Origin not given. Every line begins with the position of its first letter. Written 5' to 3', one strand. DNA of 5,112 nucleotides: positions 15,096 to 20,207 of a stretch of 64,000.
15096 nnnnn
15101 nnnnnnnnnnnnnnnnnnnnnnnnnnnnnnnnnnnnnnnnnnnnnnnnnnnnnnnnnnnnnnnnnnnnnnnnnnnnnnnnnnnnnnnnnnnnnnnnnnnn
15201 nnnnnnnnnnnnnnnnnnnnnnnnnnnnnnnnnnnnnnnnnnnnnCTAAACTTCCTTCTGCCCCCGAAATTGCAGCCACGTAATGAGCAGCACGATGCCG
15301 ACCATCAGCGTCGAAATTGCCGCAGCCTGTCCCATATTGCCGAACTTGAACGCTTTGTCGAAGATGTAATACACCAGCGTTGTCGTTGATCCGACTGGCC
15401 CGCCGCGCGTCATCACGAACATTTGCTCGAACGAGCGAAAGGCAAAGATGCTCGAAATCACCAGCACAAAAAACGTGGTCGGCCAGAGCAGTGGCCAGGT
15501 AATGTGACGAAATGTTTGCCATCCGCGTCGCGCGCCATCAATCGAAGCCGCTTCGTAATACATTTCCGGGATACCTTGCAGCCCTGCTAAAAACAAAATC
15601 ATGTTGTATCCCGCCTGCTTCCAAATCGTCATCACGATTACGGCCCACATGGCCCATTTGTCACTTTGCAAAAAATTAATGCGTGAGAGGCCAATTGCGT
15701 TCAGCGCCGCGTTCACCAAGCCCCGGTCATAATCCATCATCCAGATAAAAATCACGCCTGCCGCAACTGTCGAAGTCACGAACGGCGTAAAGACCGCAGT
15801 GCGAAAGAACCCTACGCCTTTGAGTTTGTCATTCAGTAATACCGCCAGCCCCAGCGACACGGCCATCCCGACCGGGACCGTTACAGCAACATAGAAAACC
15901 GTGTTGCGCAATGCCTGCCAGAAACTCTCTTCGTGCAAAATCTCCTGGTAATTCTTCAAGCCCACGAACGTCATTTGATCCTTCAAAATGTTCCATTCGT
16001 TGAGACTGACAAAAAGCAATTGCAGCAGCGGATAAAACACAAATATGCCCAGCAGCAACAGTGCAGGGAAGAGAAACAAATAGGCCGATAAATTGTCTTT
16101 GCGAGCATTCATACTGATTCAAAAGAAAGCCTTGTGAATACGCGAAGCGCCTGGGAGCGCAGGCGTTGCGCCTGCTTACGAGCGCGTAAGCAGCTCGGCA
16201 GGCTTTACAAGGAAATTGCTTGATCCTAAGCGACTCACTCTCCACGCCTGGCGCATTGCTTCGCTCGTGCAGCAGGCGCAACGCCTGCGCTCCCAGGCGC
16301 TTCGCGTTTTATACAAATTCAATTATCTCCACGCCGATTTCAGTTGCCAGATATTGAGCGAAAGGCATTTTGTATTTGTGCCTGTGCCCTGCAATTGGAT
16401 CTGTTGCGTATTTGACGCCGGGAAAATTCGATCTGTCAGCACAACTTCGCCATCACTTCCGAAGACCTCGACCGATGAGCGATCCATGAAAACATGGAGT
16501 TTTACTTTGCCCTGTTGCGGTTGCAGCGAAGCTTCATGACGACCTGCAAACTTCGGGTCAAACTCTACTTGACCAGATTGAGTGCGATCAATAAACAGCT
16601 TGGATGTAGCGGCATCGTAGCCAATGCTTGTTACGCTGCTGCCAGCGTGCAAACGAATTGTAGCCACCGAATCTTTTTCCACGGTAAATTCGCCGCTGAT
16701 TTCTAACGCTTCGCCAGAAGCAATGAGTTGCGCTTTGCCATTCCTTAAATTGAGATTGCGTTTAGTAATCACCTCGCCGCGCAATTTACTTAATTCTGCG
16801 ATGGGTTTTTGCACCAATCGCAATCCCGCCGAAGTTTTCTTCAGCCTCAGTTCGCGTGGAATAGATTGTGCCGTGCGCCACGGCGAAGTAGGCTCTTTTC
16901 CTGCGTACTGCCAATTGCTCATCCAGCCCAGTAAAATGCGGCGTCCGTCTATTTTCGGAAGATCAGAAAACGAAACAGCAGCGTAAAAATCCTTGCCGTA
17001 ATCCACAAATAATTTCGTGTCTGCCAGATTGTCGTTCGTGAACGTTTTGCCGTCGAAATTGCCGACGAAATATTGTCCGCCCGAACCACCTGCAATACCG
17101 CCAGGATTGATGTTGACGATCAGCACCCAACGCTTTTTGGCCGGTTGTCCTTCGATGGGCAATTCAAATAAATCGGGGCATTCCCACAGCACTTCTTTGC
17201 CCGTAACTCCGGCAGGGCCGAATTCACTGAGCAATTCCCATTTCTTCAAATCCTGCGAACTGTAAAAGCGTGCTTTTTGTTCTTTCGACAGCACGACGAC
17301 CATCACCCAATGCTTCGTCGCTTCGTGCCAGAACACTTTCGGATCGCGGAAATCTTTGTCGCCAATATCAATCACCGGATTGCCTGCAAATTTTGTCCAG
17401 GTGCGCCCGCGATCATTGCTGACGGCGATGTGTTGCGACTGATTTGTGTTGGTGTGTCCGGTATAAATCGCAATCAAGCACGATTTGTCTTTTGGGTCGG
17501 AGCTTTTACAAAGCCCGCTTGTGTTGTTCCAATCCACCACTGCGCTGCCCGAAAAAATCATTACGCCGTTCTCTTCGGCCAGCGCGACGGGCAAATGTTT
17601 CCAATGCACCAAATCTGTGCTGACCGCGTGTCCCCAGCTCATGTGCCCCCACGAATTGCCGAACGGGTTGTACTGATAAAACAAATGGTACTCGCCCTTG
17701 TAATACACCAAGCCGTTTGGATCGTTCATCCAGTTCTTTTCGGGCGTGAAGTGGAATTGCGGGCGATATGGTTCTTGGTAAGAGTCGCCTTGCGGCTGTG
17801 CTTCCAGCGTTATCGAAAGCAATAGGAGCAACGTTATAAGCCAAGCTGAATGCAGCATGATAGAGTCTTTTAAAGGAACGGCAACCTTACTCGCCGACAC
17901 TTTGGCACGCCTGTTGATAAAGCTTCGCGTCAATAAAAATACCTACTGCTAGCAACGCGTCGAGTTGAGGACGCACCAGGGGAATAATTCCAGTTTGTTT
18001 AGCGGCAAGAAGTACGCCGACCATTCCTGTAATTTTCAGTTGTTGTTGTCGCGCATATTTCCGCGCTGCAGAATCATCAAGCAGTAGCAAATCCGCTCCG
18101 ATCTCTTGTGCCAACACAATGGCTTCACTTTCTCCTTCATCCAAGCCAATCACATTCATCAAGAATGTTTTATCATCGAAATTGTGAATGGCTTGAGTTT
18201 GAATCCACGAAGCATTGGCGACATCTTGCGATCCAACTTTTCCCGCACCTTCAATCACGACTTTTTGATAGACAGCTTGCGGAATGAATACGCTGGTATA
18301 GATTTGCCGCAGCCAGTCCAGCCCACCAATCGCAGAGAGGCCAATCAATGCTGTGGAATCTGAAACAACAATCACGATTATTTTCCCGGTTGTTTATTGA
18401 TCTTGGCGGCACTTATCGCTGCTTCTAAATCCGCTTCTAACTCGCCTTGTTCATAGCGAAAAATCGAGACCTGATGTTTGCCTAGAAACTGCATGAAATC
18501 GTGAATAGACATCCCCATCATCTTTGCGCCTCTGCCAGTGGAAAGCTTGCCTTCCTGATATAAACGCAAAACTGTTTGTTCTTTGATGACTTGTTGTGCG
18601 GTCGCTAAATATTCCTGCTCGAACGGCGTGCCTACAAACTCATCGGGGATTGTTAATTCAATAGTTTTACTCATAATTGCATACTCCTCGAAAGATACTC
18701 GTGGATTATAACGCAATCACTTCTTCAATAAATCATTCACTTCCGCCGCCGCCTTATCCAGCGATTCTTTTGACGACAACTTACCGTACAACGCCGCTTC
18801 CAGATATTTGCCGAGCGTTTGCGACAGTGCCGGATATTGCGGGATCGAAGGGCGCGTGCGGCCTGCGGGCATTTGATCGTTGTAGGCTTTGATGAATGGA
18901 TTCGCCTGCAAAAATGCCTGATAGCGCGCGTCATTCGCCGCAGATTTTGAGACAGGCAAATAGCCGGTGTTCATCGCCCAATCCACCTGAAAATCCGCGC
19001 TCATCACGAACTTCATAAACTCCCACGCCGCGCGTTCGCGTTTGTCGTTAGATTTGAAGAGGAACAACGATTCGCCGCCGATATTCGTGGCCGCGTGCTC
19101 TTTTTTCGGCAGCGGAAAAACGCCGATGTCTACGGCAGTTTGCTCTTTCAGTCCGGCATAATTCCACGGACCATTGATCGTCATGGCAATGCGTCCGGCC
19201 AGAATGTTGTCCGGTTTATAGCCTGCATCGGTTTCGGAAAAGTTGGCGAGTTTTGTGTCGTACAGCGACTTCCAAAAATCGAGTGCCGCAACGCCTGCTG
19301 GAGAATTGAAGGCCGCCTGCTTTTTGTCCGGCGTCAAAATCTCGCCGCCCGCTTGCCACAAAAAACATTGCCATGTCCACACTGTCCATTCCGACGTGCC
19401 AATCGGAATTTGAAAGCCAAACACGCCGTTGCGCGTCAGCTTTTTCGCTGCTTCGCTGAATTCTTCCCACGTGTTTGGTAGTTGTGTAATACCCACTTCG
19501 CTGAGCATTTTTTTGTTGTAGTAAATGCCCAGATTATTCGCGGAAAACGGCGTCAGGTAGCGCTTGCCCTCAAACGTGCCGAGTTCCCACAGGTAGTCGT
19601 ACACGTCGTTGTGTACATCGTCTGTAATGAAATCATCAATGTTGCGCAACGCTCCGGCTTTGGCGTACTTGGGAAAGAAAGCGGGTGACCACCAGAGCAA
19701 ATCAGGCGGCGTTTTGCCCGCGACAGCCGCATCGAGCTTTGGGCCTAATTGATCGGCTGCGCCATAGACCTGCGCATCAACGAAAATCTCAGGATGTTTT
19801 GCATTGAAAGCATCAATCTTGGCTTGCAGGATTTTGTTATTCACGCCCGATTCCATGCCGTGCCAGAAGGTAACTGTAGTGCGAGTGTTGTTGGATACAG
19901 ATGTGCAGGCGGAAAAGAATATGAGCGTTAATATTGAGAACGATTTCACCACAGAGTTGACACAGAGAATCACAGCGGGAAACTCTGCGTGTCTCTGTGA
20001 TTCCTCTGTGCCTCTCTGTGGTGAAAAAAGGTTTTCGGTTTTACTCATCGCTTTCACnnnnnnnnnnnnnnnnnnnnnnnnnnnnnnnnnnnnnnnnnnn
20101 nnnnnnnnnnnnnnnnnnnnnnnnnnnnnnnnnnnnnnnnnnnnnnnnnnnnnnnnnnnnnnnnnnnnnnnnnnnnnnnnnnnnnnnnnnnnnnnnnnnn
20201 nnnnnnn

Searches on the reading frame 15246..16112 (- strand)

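Call 32: search_protein_families(library=pfam, proteins=[window:15246-16112:-], max_evalue=0.001)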
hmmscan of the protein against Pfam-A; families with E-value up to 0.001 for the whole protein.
window:15246-16112:- (288 aa): 1 family
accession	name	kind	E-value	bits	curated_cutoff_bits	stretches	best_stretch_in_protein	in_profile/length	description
PF00528.27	BPD_transp_1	-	2.4e-16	60.5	26.4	1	101-281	18-175/184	Binding-protein-dependent transport system inner membrane component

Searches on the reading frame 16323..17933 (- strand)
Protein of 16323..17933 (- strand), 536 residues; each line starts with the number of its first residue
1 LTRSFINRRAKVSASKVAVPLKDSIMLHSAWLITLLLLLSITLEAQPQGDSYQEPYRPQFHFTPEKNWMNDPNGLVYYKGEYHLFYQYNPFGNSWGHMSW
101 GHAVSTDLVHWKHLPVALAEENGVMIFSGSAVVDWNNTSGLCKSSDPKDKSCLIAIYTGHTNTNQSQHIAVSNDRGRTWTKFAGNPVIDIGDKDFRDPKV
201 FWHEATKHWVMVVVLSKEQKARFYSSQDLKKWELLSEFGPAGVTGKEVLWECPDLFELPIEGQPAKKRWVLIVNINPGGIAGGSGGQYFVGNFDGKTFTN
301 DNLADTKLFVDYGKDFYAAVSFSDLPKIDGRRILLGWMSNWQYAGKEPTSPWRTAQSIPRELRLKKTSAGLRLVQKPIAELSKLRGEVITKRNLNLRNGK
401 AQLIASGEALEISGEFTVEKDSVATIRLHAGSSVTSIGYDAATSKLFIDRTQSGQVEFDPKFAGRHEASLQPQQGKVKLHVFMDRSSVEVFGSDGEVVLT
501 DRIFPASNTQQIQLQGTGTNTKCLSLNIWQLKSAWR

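Call 32: search_protein_families(library=pfam, proteins=[window:16323-17933:-], max_evalue=0.001)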
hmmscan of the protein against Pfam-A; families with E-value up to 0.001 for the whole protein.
window:16323-17933:- (536 aa): 4 families
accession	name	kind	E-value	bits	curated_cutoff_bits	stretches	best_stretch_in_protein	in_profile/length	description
PF00251.26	Glyco_hydro_32N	-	3.1e-102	342.7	22.1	1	61-377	1-307/307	Glycosyl hydrolases family 32 N-terminal domain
PF08244.19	Glyco_hydro_32C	-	1.1e-34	120.2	21.9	1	380-530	1-158/158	Glycosyl hydrolases family 32 C terminal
PF15902.12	Sortilin-Vps10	-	0.00056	19.2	33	1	163-237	41-114/446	Sortilin, neurotensin receptor 3,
PF13088.12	BNR_2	-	0.00057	19.8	31.4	0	74-191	54-158/277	BNR repeat-like domain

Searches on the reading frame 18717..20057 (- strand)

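Call 32: search_protein_families(library=pfam, proteins=[window:18717-20057:-], max_evalue=0.001)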
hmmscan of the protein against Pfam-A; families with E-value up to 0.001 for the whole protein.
window:18717-20057:- (446 aa): 3 families
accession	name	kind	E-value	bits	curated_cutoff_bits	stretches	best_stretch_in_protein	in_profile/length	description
PF13416.11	SBP_bac_8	-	7.8e-43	147.7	27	1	81-381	3-273/279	Bacterial extracellular solute-binding protein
PF01547.30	SBP_bac_1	-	2.3e-40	140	26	1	75-357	8-306/307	Bacterial extracellular solute-binding protein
PF13343.11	SBP_bac_6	-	7.9e-06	26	24.6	0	117-201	3-87/245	Bacterial extracellular solute-binding protein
